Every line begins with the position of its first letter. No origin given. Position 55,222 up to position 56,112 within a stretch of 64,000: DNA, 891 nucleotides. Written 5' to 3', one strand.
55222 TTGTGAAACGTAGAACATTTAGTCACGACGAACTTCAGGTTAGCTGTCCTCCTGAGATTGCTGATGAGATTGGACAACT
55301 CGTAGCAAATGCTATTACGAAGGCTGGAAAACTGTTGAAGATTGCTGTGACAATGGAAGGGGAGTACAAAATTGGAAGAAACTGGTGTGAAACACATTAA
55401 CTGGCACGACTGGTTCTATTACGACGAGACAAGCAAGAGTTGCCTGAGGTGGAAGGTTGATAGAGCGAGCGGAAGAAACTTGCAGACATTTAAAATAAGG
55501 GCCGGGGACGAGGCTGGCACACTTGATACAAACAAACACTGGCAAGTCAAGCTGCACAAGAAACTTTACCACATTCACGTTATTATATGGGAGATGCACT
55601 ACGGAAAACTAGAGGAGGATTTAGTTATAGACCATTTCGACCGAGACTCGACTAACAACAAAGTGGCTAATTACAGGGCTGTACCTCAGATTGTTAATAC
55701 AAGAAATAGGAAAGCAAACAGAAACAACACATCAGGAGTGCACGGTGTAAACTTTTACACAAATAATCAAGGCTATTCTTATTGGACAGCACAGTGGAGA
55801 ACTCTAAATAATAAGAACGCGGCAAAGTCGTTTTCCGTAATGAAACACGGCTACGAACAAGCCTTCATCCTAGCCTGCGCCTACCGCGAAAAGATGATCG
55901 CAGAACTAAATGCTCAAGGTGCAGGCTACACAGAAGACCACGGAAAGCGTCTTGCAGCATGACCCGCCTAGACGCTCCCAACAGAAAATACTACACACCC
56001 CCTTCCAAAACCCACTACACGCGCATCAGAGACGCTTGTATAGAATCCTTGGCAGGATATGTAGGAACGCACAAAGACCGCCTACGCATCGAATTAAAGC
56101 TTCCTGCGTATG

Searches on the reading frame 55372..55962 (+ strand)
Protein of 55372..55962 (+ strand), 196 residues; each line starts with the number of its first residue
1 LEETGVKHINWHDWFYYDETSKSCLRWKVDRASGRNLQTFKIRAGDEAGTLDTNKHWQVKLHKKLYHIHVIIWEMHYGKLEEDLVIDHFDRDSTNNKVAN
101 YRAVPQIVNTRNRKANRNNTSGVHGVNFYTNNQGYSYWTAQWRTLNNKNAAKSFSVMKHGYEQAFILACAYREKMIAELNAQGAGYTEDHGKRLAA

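Call 76: search_protein_families(library=phrogs, proteins=[window:55372-55962:+], max_evalue=0.001)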
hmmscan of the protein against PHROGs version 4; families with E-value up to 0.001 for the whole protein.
window:55372-55962:+ (196 aa): 8 families
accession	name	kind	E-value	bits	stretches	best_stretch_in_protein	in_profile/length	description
phrog_99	-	DNA, RNA and nucleotide metabolism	1.2e-36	128.2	1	8-181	111-261/383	HNH endonuclease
phrog_4578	-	DNA, RNA and nucleotide metabolism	1.8e-16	61.2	1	60-154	6-97/130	HNH endonuclease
phrog_826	-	DNA, RNA and nucleotide metabolism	7.3e-07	30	1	63-137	107-183/281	HNH endonuclease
phrog_3593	-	DNA, RNA and nucleotide metabolism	1.3e-06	29.3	1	58-151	85-172/210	HNH endonuclease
phrog_31829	-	unknown function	9.4e-06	26.7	1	12-61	13-54/63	-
phrog_959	-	DNA, RNA and nucleotide metabolism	1.2e-05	26.1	1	51-124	39-117/138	HNH endonuclease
phrog_1891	-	DNA, RNA and nucleotide metabolism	3.6e-05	24.3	1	52-111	148-210/255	HNH endonuclease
phrog_15471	-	DNA, RNA and nucleotide metabolism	0.00013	22.9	1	63-106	29-73/183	HNH endonuclease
